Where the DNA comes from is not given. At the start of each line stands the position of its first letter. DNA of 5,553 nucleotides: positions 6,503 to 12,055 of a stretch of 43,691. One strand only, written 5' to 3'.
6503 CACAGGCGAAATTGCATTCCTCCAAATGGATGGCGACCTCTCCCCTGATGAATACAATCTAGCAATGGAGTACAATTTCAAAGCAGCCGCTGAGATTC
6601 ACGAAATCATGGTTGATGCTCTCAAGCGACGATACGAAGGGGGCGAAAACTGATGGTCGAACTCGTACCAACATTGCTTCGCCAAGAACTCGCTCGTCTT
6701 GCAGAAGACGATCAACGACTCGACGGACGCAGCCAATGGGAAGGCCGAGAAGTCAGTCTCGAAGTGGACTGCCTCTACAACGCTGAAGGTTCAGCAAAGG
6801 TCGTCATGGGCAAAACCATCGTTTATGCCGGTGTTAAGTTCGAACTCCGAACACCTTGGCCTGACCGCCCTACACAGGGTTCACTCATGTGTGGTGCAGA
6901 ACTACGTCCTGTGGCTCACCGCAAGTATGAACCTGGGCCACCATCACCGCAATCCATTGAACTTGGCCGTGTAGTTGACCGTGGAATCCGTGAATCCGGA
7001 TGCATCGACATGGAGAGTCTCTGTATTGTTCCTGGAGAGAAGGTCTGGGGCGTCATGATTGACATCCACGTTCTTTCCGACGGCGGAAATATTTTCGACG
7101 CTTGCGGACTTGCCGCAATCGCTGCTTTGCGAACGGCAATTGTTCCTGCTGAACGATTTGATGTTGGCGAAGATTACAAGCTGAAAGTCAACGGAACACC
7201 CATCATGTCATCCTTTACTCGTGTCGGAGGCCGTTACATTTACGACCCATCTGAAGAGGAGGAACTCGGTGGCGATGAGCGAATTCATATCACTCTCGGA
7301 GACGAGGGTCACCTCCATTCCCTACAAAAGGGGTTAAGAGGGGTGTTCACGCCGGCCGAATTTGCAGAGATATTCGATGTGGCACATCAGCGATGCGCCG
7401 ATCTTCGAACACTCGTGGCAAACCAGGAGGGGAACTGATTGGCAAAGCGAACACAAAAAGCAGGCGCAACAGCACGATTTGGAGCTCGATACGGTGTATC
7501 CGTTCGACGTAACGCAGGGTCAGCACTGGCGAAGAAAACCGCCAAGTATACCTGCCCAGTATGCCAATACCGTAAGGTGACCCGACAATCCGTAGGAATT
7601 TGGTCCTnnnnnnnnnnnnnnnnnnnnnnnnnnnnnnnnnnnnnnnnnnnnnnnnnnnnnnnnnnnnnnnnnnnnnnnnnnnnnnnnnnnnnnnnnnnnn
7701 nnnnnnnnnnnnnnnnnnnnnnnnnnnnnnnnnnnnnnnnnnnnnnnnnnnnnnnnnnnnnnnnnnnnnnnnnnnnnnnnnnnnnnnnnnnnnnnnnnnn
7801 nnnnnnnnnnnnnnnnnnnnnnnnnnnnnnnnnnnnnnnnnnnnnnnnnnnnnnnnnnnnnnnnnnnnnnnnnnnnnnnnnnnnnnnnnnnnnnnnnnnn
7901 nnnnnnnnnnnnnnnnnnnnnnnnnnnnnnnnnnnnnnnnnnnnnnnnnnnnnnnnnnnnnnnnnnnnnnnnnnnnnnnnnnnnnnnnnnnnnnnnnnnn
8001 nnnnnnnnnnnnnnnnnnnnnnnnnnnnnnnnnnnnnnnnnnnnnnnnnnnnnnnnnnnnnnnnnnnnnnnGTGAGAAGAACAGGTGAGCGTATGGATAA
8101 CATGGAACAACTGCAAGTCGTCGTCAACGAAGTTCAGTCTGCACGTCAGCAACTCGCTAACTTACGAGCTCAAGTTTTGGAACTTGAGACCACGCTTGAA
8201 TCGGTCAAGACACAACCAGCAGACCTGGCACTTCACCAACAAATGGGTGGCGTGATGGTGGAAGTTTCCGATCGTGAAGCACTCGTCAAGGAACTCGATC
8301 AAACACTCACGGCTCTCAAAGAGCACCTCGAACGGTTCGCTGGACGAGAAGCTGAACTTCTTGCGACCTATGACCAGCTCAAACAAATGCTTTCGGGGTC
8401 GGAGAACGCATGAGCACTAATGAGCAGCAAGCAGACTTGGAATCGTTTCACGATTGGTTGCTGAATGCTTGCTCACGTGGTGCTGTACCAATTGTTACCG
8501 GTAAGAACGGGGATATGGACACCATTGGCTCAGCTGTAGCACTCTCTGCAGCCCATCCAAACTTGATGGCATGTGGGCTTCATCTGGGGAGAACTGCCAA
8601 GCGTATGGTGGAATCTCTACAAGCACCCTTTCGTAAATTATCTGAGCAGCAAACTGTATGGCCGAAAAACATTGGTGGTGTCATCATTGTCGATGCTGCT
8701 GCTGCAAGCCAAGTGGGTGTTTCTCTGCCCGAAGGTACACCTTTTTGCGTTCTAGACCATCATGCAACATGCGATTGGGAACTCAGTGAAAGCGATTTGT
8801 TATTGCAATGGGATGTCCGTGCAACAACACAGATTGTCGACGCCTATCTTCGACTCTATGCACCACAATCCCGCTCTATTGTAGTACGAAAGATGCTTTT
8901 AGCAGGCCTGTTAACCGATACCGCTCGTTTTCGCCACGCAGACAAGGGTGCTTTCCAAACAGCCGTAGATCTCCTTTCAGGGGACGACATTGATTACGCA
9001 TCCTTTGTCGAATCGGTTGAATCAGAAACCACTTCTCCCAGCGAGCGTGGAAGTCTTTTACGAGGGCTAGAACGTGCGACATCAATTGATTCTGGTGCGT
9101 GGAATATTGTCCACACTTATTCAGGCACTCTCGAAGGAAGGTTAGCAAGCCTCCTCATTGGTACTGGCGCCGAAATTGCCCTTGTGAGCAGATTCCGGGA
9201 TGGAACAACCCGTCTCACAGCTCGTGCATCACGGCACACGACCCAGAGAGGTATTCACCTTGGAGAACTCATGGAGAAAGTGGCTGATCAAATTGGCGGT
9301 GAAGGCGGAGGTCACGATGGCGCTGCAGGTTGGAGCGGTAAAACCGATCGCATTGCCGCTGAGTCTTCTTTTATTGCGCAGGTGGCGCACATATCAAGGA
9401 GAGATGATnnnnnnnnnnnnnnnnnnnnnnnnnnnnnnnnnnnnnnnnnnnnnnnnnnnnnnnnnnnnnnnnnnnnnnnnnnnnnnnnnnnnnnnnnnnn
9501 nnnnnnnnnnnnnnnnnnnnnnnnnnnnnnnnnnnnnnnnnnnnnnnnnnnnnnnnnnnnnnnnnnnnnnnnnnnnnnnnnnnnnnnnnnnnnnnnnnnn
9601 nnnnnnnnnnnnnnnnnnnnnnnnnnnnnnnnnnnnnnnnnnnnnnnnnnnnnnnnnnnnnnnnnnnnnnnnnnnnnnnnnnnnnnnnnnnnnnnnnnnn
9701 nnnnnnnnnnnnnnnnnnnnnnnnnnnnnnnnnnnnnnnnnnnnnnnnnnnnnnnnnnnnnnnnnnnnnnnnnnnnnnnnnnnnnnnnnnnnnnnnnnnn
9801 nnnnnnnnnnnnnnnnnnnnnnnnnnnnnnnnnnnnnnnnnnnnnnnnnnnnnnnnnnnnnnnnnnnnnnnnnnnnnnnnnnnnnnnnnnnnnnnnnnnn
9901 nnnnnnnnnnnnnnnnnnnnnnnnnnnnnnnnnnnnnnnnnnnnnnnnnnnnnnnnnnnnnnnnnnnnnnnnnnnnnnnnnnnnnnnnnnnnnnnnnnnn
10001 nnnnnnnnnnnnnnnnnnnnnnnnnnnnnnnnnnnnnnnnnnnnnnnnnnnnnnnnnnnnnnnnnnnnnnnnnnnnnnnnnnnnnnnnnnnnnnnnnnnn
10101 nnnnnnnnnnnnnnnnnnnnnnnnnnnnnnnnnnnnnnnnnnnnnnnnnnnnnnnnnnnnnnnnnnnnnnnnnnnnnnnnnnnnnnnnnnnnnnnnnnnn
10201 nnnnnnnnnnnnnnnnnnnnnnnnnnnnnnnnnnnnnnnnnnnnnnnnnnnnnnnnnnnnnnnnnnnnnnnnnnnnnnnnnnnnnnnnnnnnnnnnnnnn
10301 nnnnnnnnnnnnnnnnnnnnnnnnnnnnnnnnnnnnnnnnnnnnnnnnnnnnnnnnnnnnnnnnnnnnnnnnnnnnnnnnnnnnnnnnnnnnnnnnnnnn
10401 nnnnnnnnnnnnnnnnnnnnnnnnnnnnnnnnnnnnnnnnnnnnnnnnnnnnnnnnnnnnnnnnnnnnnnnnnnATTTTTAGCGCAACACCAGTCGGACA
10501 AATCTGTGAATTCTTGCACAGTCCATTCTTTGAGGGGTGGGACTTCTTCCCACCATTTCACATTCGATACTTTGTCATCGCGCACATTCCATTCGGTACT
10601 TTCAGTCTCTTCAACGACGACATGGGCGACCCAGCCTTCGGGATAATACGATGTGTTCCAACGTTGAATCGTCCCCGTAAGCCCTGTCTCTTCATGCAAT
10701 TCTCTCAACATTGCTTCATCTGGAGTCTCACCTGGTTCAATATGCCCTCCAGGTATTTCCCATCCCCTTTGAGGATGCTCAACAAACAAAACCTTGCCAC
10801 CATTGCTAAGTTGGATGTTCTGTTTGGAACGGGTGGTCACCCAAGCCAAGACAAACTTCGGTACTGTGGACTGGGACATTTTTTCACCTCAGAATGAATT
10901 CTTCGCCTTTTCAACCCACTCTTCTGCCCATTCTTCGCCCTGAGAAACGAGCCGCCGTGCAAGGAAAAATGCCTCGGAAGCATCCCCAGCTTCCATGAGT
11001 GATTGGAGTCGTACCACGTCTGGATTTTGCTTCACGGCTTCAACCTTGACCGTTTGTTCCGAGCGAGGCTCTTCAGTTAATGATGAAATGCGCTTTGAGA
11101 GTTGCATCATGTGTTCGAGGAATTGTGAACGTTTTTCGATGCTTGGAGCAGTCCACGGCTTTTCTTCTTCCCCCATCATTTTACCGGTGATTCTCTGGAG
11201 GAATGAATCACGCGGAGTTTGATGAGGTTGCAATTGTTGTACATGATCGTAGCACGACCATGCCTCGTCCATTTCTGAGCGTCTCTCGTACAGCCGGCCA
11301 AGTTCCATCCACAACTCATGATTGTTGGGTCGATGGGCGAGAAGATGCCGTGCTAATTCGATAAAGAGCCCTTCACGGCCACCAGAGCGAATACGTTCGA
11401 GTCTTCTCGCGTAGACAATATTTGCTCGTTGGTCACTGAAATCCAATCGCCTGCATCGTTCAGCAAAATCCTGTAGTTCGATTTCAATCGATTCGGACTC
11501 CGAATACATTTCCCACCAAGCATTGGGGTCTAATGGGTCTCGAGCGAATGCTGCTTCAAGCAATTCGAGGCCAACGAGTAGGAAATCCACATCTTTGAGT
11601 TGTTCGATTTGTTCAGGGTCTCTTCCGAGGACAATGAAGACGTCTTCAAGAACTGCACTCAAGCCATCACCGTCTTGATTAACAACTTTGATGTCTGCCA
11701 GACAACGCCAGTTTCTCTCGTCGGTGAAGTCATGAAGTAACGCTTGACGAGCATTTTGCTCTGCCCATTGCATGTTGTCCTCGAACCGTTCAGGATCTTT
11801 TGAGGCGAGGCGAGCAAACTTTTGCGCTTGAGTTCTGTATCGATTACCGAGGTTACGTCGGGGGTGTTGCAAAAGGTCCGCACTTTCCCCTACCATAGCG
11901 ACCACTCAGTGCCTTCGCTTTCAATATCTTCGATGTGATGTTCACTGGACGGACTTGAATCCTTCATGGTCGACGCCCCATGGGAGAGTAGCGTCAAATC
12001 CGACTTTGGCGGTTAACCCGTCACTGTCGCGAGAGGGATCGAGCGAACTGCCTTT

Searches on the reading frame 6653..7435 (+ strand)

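Call 71: search_protein_families(library=pfam, proteins=[window:6653-7435:+], max_evalue=0.0001)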
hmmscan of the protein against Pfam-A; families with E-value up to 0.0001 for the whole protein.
window:6653-7435:+ (261 aa): 2 families
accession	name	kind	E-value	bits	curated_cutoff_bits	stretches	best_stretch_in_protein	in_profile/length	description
PF01138.27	RNase_PH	-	8.3e-29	101.1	25.5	1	30-165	1-130/130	3' exoribonuclease family, domain 1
PF03725.20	RNase_PH_C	-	1.6e-06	28.4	20.8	1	182-247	2-67/67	3' exoribonuclease family, domain 2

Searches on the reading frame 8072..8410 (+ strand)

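Call 71: search_protein_families(library=pfam, proteins=[window:8072-8410:+], max_evalue=0.0001)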
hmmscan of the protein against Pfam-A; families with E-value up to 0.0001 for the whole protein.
window:8072-8410:+ (113 aa): 1 family
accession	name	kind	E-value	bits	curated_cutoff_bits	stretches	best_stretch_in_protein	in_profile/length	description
PF01920.25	Prefoldin_2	-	1.4e-08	35.1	27.6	1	10-107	3-99/106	Prefoldin subunit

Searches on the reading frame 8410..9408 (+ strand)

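Call 72: search_protein_families(library=pfam, proteins=[window:8410-9408:+], max_evalue=0.0001)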
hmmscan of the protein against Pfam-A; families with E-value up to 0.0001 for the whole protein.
window:8410-9408:+ (333 aa): 2 families
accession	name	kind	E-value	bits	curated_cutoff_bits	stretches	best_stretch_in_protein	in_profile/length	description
PF02272.25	DHHA1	-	9.3e-11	42.5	25.9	1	256-319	33-93/102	DHHA1 domain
PF01368.27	DHH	-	1.3e-05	25.9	28.1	1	28-147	4-102/125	DHH family, N-terminal domain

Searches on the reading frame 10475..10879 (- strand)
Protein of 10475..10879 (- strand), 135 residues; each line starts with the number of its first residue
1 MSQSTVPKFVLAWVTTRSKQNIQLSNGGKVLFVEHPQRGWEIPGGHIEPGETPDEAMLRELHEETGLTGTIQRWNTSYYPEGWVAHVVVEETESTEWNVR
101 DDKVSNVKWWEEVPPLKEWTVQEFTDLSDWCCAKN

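Call 72: search_protein_families(library=pfam, proteins=[window:10475-10879:-], max_evalue=0.0001)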
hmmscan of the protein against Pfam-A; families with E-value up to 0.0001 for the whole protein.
window:10475-10879:- (135 aa): 1 family
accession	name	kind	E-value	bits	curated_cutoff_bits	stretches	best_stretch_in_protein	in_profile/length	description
PF00293.34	NUDIX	-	1.2e-17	64.7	21.1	1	26-110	13-113/134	NUDIX domain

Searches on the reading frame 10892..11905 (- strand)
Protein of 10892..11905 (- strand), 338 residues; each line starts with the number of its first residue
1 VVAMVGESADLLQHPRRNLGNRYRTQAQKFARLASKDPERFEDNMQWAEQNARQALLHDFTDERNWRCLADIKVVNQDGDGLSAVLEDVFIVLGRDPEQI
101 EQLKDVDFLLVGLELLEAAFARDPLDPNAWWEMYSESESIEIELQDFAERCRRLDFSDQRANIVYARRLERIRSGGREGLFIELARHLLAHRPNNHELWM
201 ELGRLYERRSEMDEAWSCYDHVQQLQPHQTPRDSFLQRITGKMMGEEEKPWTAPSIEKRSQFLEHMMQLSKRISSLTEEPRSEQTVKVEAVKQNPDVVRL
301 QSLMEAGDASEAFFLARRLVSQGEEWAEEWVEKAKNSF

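Call 72: search_protein_families(library=pfam, proteins=[window:10892-11905:-], max_evalue=0.0001)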
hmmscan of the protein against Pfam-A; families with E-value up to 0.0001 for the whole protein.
window:10892-11905:- (338 aa): 2 families
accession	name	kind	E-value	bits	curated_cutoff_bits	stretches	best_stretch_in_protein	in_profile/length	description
PF13428.12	TPR_14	-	3.3e-06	27.7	23.5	0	181-205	20-44/44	Tetratricopeptide repeat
PF23914.1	TPR_CcmH_CycH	-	2.9e-05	24.4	42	0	186-230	40-84/158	Cytochrome c-type biogenesis protein H TPR domain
